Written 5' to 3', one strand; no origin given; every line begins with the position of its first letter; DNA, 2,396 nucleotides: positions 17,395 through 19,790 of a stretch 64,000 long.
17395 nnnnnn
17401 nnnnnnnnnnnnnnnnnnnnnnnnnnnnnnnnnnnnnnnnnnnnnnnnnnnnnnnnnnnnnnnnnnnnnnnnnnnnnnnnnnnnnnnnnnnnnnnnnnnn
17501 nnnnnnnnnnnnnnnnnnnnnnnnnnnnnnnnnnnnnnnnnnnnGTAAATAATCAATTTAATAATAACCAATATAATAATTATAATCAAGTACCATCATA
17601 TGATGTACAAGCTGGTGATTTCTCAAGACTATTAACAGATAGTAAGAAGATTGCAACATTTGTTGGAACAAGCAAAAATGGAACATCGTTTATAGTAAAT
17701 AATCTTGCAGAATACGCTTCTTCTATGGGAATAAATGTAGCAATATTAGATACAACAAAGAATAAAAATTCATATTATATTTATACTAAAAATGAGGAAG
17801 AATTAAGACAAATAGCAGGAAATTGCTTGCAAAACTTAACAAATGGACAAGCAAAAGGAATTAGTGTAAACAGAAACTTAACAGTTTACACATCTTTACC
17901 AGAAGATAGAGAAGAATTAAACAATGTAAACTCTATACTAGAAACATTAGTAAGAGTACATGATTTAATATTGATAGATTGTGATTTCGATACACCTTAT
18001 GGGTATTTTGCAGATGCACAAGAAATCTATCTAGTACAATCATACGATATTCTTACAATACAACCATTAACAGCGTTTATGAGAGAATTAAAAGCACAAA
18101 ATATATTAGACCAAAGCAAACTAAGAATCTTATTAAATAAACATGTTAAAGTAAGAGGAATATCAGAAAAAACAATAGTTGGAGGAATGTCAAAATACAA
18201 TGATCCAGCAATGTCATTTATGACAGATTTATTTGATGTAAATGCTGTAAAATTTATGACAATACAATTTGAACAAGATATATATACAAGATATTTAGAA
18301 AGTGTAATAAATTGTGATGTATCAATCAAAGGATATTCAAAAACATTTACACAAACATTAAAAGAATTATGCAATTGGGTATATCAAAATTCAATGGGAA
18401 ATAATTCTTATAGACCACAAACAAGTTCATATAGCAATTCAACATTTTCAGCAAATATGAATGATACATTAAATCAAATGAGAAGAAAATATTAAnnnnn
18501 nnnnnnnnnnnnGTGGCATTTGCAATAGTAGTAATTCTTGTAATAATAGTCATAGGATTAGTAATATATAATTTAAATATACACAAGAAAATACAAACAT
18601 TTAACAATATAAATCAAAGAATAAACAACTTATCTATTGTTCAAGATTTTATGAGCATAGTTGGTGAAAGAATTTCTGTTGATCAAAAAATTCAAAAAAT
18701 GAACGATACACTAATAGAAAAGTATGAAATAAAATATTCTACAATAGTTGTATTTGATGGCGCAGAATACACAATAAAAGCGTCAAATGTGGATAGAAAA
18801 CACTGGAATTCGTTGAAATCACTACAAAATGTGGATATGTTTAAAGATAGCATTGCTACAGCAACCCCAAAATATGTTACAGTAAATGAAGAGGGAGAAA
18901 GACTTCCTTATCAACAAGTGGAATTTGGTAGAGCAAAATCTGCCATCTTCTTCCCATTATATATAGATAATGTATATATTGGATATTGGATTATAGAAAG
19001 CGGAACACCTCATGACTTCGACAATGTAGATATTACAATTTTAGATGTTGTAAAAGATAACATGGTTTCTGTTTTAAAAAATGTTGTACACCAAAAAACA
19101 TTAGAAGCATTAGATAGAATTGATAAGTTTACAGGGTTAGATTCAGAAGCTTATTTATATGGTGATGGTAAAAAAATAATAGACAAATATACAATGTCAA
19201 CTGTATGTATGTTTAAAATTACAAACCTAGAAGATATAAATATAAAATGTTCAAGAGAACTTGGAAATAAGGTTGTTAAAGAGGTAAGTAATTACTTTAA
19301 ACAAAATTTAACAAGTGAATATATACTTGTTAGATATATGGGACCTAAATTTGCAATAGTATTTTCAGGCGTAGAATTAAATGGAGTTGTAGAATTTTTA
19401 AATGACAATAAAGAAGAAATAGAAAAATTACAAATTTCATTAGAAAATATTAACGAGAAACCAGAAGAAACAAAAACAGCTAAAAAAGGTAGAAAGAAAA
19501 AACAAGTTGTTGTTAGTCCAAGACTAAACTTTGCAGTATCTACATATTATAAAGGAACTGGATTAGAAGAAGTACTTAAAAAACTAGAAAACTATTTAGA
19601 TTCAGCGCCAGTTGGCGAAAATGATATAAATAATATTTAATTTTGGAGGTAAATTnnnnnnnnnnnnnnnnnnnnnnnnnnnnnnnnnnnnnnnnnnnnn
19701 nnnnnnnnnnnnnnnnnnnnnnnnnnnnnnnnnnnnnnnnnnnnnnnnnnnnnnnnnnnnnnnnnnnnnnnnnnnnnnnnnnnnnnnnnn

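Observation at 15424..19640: Uncharacterised four-part module: VirB2-like membrane protein, pseudo-receiver/ParA-like protein, TM-GAF-degenerate GGDEF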

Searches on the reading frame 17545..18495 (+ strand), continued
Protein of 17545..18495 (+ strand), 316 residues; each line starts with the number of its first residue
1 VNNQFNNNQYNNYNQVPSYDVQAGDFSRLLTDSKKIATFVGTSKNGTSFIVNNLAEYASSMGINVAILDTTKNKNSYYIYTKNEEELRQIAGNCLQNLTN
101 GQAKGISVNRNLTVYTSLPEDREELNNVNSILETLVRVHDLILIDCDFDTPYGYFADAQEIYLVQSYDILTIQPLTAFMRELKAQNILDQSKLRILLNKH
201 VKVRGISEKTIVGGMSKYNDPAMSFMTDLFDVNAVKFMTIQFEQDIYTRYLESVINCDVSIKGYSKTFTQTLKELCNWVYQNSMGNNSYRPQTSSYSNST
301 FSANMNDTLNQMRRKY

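Call 34: find_encoding_contigs(protein=P0373, flank=8000, max_places=2)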
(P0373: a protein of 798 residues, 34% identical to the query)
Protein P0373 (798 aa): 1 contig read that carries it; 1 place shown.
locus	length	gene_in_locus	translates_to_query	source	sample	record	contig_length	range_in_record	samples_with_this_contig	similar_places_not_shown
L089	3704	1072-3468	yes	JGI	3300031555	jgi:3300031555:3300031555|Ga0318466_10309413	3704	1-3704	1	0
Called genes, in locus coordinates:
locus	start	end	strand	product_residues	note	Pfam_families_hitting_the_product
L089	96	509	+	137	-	PF02823:ATP-synt_DE_N, PF00401:ATP-synt_DE (weak)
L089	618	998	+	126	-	-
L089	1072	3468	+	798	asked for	-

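Call 35: find_encoding_contigs(protein=P0381, flank=8000, max_places=2)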
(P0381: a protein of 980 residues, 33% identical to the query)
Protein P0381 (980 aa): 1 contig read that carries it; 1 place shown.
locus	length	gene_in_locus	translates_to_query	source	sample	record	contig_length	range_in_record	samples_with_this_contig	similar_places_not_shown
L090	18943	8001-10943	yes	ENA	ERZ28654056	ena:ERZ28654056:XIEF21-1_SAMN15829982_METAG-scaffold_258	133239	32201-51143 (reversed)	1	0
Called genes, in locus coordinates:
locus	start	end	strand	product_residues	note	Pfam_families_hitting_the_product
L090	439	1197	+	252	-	PF14501:HATPase_c_5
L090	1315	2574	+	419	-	PF01134:GIDA, PF01266:DAO (weak), PF13450:NAD_binding_8 (faint)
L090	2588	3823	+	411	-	PF07833:Cu_amine_oxidN1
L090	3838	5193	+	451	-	PF07833:Cu_amine_oxidN1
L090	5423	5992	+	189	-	PF00188:CAP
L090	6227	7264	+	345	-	PF00768:Peptidase_S11, PF07943:PBP5_C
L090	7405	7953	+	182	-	-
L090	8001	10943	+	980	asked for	-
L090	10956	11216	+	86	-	PF06135:IreB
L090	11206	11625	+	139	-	PF03652:RuvX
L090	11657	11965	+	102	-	PF06949:DUF1292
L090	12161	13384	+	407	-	PF01053:Cys_Met_Meta_PP (weak), PF06838:Met_gamma_lyase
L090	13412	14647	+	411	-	PF00070:Pyr_redox (faint), PF00890:FAD_binding_2, PF01134:GIDA, PF01262:AlaDh_PNT_C (faint), PF03486:HI0933_like, PF12831:FAD_oxidored, PF07992:Pyr_redox_2, PF22780:HI0933_like_1st, +5 more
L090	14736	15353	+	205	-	PF01205:Impact_N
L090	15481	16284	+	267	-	PF00072:Response_reg, PF08769:Spo0A_C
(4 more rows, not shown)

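Call 40: list_cluster_members(proteins=[P0351, P0355, P0366, P0367, P0370, P0373, P0381, P0383, P0341, P0320])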
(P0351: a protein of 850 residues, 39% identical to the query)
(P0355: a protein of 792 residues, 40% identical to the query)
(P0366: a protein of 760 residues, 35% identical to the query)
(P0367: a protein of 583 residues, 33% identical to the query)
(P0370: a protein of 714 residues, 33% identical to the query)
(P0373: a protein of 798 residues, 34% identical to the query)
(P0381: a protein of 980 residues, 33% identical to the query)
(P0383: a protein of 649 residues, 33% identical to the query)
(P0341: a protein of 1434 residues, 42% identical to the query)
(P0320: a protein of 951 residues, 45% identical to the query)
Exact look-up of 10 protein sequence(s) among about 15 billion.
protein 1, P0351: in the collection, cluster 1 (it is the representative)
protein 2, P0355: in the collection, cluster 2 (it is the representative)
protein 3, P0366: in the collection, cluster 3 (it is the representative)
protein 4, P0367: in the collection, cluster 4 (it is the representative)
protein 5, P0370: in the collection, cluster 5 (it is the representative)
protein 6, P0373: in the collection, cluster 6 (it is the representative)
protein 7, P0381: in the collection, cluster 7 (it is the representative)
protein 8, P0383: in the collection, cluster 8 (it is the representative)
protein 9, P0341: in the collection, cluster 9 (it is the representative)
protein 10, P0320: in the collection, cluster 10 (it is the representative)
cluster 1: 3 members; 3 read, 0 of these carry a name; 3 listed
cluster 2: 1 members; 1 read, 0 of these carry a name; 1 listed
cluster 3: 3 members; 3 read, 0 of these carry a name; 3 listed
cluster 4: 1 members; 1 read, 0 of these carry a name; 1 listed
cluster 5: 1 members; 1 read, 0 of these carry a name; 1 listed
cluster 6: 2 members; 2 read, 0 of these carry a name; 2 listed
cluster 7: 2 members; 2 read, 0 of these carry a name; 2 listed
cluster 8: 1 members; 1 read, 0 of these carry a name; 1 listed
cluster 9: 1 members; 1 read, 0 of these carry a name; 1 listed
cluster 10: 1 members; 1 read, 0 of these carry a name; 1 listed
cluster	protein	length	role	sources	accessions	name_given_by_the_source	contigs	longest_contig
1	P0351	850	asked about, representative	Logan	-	-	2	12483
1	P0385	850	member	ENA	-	-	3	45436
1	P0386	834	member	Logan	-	-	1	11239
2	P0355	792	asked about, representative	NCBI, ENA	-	-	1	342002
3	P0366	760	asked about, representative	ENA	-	-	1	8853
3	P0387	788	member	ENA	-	-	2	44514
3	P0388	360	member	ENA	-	-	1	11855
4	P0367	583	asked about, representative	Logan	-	-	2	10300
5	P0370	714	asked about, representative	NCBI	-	-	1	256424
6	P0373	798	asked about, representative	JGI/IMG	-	-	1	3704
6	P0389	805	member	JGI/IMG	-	-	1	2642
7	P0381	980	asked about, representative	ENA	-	-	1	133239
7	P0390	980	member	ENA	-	-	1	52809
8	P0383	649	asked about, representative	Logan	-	-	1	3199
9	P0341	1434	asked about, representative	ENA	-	-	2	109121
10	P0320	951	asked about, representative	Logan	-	-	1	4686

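Call 42: find_encoding_contigs(protein=P0370, flank=8000, max_places=1)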
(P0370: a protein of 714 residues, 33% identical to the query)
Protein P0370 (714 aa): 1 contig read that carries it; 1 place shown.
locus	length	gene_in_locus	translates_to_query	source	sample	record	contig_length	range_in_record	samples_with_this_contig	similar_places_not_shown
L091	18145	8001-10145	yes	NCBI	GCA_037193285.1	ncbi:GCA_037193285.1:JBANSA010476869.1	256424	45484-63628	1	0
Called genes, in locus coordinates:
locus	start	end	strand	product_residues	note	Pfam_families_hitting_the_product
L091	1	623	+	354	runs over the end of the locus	PF03372:Exo_endo_phos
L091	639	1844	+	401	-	PF00753:Lactamase_B, PF19583:ODP, PF00258:Flavodoxin_1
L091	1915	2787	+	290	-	PF00149:Metallophos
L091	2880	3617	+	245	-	PF02706:Wzz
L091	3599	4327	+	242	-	PF09140:MipZ (faint), PF10609:ParA (faint), PF13614:AAA_31, PF01656:CbiA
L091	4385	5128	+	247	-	PF19567:CpsB_CapC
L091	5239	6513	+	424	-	PF13167:GTP-bdg_N, PF16360:GTP-bdg_M, PF01926:MMR_HSR1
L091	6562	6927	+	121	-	PF01925:TauE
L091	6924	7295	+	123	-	PF01925:TauE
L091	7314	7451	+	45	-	-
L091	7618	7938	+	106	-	-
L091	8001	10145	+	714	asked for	-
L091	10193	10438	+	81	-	PF06135:IreB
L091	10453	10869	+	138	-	PF03652:RuvX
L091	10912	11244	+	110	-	PF06949:DUF1292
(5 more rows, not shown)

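Call 43: find_encoding_contigs(protein=P0355, flank=8000, max_places=1)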
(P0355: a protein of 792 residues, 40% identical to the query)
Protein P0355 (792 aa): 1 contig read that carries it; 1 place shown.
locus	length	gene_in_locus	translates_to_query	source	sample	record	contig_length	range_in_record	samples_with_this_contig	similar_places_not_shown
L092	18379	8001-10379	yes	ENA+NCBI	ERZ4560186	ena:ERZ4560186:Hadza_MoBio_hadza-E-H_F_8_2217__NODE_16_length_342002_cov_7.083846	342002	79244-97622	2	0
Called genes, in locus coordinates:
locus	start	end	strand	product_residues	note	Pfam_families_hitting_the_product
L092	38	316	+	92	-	PF01943:Polysacc_synt (weak)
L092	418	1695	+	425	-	PF03023:MurJ, PF01554:MatE (weak)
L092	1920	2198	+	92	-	PF00216:Bac_DNA_binding, PF18291:HU-HIG (weak)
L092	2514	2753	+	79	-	PF01479:S4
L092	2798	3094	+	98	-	PF00581:Rhodanese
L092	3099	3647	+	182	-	PF01863:YgjP-like, PF10263:SprT-like (weak)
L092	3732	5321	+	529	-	PF00704:Glyco_hydro_18, PF23916:TIM-barrel_EndoS, PF00395:SLH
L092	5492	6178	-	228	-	PF04542:Sigma70_r2, PF04545:Sigma70_r4, PF01381:HTH_3 (weak)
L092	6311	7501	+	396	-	PF13354:Beta-lactamase2 (weak), PF00768:Peptidase_S11, PF07943:PBP5_C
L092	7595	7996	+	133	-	-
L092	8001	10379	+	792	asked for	-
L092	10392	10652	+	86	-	PF06135:IreB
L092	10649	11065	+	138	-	PF03652:RuvX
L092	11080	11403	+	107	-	PF06949:DUF1292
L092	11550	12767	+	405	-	PF06838:Met_gamma_lyase, PF01053:Cys_Met_Meta_PP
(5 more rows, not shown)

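Call 85: search_protein_families(library=padloc, proteins=[window:17590-18495:+], max_evalue=0.01)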
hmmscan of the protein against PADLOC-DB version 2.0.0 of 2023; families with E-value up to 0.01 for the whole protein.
window:17590-18495:+ (301 aa): 0 families

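Call 94: find_related_loci(query=A1, collection=viral_contigs, flank=5000)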
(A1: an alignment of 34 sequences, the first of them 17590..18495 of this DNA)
Query A1 (301 aa) in viral_contigs; peptide patterns used: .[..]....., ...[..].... (x = any residue, [..] = any of these).
103 stretches matched a pattern, but none encodes a relative of the query by tblastn (E <= 1e-3).

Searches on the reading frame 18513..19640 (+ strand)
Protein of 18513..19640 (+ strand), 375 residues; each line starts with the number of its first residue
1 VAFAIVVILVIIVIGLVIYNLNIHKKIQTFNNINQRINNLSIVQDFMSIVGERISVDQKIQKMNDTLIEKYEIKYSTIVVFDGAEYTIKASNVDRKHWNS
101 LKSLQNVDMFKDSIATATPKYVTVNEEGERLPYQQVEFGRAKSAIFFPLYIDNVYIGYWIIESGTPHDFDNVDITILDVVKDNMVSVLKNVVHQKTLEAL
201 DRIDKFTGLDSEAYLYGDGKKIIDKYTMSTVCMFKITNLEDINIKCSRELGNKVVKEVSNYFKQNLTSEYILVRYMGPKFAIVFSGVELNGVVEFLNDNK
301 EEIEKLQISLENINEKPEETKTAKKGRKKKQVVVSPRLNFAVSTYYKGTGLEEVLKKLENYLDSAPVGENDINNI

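Call 3: search_protein_families(library=pfam, proteins=[window:18513-19640:+], max_evalue=1)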
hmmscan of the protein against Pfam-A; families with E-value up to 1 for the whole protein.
window:18513-19640:+ (375 aa): 4 families
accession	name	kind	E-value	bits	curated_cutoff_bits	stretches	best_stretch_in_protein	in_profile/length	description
PF00990.26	GGDEF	-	8.4e-07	29.3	23.8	1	203-312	3-116/161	Diguanylate cyclase, GGDEF domain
PF06160.17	EzrA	-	0.015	14.1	39.6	1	3-49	3-49/557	Septation ring formation regulator, EzrA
PF20077.4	CcmD_alt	-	0.052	14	23.5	1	3-28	33-58/61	CcmD family protein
PF20317.4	HTH_60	-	0.56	11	24.1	1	24-79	40-95/140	Helix-turn-helix domain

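Call 6: search_protein_families(library=ncbifam, proteins=[window:18513-19640:+], max_evalue=1)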
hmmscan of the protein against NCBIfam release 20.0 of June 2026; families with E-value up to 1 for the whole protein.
window:18513-19640:+ (375 aa): 14 families
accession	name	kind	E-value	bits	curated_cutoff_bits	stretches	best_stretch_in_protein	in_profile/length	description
TIGR00254.1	GGDEF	domain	8.1e-08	32.1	37.4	1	204-311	8-119/168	diguanylate cyclase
NF047654.1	DiguCycDgcRLepto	equivalog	7.2e-07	28.4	500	1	229-311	165-247/295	diguanylate cyclase DgcR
NF008467.0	PRK11359.1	equivalog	8.4e-06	24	857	1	187-303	362-478/800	oxygen-sensing cyclic-di-GMP phosphodiesterase DosP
NF007135.0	PRK09581.1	equivalog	1.5e-05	24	474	1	200-320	291-415/457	PleD family two-component system response regulator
NF050064.1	BlResRespRegCbrR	equivalog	2.1e-05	23.6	600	1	185-308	238-365/415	bile resistance response regulator CbrR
NF038266.1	diguan_SiaD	equivalog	0.0002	20.9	290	1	196-311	89-208/252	biofilm regulation diguanylate cyclase SiaD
NF003409.0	PRK04778.1-3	equivalog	0.00035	19.4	562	1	3-126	6-125/570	septation ring formation regulator EzrA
NF047872.1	GGDEF_GdpS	equivalog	0.00058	19.1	400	1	230-312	220-302/355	GGDEF domain-containing protein GdpS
NF007423.1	PRK09966.1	equivalog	0.0045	15.9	325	1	195-297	233-339/390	diguanylate cyclase DgcN/YfiN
NF007599.0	PRK10245.1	equivalog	0.0058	15.1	402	1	220-309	233-322/371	diguanylate cyclase AdrA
NF007474.0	PRK10060.1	equivalog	0.019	13.2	782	1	192-285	228-323/663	cyclic di-GMP phosphodiesterase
NF053781.1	cdiGMPphdstlr2612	equivalog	0.037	11.6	1600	1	187-288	826-932/1268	Tlr1612 family c-di-GMP phosphodiesterase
NF045673.1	c-di-GMPRcptLapD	equivalog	0.049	11.9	1020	1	229-307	267-349/647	cyclic di-GMP receptor LapD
NF000444.3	blaEBR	exception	0.056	13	475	1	12-91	22-99/234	EBR family subclass B1 metallo-beta-lactamase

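Call 8: find_encoding_contigs(protein=window:18513-19640:+, flank=10000, max_places=6)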
Protein window:18513-19640:+ (375 aa): 5 contigs read that carry it; 3 places shown.
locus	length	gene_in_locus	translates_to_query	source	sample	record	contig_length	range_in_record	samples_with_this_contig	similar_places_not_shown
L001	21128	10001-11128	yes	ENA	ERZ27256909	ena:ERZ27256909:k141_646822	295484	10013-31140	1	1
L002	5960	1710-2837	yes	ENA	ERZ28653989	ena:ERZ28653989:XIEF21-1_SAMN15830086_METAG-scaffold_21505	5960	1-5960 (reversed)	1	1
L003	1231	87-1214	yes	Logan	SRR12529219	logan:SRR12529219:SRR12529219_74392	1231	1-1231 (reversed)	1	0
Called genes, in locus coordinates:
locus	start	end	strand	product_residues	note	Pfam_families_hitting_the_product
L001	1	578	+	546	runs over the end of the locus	PF00485:PRK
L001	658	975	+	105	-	PF12647:RNHCP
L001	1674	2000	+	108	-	-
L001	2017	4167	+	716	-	PF13475:DUF4116, PF19184:DUF5866 (faint), PF13475:DUF4116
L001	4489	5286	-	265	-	-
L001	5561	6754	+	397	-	PF07501:G5, PF08239:SH3_3 (weak), PF01832:Glucosaminidase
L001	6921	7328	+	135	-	-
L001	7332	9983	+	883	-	-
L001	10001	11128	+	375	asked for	PF00990:GGDEF (weak)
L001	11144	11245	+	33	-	PF06135:IreB (weak)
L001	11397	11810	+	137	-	PF03652:RuvX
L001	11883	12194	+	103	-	PF06949:DUF1292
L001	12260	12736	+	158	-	-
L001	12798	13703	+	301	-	PF01545:Cation_efflux, PF16916:ZT_dimer (weak)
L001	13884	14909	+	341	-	-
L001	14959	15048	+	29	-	-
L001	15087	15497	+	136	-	-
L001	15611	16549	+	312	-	-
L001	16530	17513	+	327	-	PF00239:Resolvase, PF07508:Recombinase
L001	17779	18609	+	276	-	PF03575:Peptidase_S51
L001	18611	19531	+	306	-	PF03193:RsgA_GTPase (weak), PF01926:MMR_HSR1, PF02421:FeoB_N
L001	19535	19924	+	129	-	PF00636:Ribonuclease_3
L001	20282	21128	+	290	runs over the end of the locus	-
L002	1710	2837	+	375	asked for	PF00990:GGDEF (weak)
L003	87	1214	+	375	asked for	PF00990:GGDEF (weak)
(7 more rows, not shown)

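Call 39: search_solved_structures(query=window:18513-19640:+, max_evalue=1, show_alignments=3)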
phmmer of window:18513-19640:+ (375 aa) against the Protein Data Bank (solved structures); distinct sequences matched with E-value up to 1: 16.
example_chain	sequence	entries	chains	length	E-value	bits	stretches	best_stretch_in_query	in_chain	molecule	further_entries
6zxb_A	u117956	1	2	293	0.00045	22.5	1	227-309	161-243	Putative GGDEF/response regulator receiver domain protein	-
6zxc_A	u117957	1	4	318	0.00054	22.2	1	227-309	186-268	Putative GGDEF/response regulator receiver domain protein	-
6zxm_A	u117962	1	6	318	0.001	21.3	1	227-309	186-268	Putative GGDEF/response regulator receiver domain protein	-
9clo_A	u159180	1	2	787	0.0054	18.9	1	187-302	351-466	Oxygen sensor protein DosP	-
9cmf_A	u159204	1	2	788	0.0055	18.9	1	187-302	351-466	Oxygen sensor protein DosP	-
9bgv_A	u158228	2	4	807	0.0056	18.9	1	187-302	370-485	Oxygen sensor protein DosP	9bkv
9cdr_A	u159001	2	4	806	0.0056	18.9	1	187-302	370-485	Oxygen sensor protein DosP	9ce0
4zve_A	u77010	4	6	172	0.01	18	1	230-311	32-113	Diguanylate cyclase DosC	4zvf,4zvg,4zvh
4urs_A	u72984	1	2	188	0.066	15.3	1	192-287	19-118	DIGUANYLATE CYCLASE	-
3i5c_A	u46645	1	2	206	0.068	15.3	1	197-311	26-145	Fusion of General control protein GCN4 and WSPR response regulator protein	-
3i5b_A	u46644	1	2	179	0.18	13.9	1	212-311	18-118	WspR response regulator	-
9t28_A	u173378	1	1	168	0.21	13.7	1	212-311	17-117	diguanylate cyclase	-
3bre_A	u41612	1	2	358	0.31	13.1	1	197-311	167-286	Probable two-component response regulator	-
3ign_A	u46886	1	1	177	0.47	12.5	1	224-309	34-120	Diguanylate cyclase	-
1oxj_A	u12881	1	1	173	0.71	11.9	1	14-72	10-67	RNA-binding protein Smaug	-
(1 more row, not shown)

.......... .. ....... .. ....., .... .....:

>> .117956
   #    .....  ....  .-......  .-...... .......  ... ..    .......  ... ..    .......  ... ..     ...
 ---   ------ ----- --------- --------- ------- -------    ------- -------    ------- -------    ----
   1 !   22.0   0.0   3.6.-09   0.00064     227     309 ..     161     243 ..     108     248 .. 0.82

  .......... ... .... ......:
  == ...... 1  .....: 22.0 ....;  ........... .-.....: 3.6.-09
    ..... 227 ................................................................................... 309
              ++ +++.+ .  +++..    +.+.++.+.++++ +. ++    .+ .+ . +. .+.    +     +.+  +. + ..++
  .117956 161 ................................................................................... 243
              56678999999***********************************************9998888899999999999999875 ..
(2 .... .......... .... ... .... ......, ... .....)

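Call 55: search_solved_structures(query=A3, max_evalue=1, show_alignments=0)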
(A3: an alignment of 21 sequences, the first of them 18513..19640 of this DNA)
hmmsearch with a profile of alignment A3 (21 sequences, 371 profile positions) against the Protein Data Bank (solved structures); distinct sequences matched with E-value up to 1: 48.
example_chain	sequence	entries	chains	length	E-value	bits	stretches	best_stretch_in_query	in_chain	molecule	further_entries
6zxb_A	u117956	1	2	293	1.6e-13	53.4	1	196-315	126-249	Putative GGDEF/response regulator receiver domain protein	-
6zxc_A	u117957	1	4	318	2e-13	53.2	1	196-315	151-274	Putative GGDEF/response regulator receiver domain protein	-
6zxm_A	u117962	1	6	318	4.9e-13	51.9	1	196-315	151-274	Putative GGDEF/response regulator receiver domain protein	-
4zve_A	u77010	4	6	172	3.9e-09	39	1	229-312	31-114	Diguanylate cyclase DosC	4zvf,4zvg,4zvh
8c05_A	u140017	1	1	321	1.3e-08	37.3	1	193-320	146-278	Sensor domain-containing diguanylate cyclase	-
4urs_A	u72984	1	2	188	3.4e-08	35.9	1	192-305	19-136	DIGUANYLATE CYCLASE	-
3ign_A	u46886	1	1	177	6.2e-08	35.1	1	203-316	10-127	Diguanylate cyclase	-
6hbz_A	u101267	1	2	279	7.5e-08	34.8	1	200-315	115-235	GGDEF domain protein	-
3i5c_A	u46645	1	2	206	7.9e-08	34.7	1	197-313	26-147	Fusion of General control protein GCN4 and WSPR response regulator protein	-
9p6j_A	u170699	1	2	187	3.6e-07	32.6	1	195-314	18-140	diguanylate cyclase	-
3i5b_A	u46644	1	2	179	5.1e-07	32.1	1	201-313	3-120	WspR response regulator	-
3bre_A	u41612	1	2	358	5.8e-07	31.9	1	196-313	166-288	Probable two-component response regulator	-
9t28_A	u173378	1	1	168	6.7e-07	31.7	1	203-314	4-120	diguanylate cyclase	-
4urq_U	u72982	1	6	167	1e-06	31.1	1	204-305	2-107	DIGUANYLATE CYCLASE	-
9g86_A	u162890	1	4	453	1.7e-06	30.4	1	197-304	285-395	Response regulator PleD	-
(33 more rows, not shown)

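Call 56: search_protein_families(library=pfam, alignment_id=A3, max_evalue=1)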
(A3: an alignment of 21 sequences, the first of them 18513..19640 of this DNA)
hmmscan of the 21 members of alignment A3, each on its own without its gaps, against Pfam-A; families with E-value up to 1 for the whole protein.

A. member 1, window:18513-19640:+ (375 aa): 4 families
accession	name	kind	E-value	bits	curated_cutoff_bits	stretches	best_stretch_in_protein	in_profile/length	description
PF00990.26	GGDEF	-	8.4e-07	29.3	23.8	1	203-312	3-116/161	Diguanylate cyclase, GGDEF domain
PF06160.17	EzrA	-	0.015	14.1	39.6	1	3-49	3-49/557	Septation ring formation regulator, EzrA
PF20077.4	CcmD_alt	-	0.052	14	23.5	1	3-28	33-58/61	CcmD family protein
PF20317.4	HTH_60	-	0.56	11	24.1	1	24-79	40-95/140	Helix-turn-helix domain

B. families by the number of members that match (of 21 scanned): 39 families (the first 25 are shown)
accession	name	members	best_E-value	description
PF00990.26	GGDEF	21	3.9e-12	Diguanylate cyclase, GGDEF domain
PF20317.4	HTH_60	9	0.001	Helix-turn-helix domain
PF08475.15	Baculo_VP91_N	7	0.0052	Viral capsid protein 91 N-terminal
PF20077.4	CcmD_alt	6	0.022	CcmD family protein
PF14991.11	MLANA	5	0.0071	Protein melan-A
PF08892.16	YqcI_YcgG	5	0.024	YqcI/YcgG family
PF01851.28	PC_rep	5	0.051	Proteasome/cyclosome repeat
PF06160.17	EzrA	3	0.0038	Septation ring formation regulator, EzrA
PF05103.18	DivIVA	3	0.053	DivIVA protein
PF02520.22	ANIS5_cation-bd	2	0.0069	SXP/RAL-2 family protein Ani s 5-like, metal-binding domain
PF07406.16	NICE-3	2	0.042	NICE-3 protein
PF09682.15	Phage_holin_6_1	2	0.11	Bacteriophage holin of superfamily 6 (Holin_LLH)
PF09597.18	SAM_Ribosomal_mS41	2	0.13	Small ribosomal subunit protein mS41 SAM domain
PF11897.13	DUF3417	2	0.16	Protein of unknown function (DUF3417)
PF05961.16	Chordopox_A13L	2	0.72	Chordopoxvirus A13L protein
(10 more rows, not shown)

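Call 85: search_protein_families(library=padloc, proteins=[window:18513-19640:+], max_evalue=0.01)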
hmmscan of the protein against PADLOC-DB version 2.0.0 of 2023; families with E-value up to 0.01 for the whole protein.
window:18513-19640:+ (375 aa): 1 family
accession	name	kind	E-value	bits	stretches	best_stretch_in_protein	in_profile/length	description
PDLC01072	Csx23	-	0.0068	14.6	0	5-78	15-83/143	Unknown function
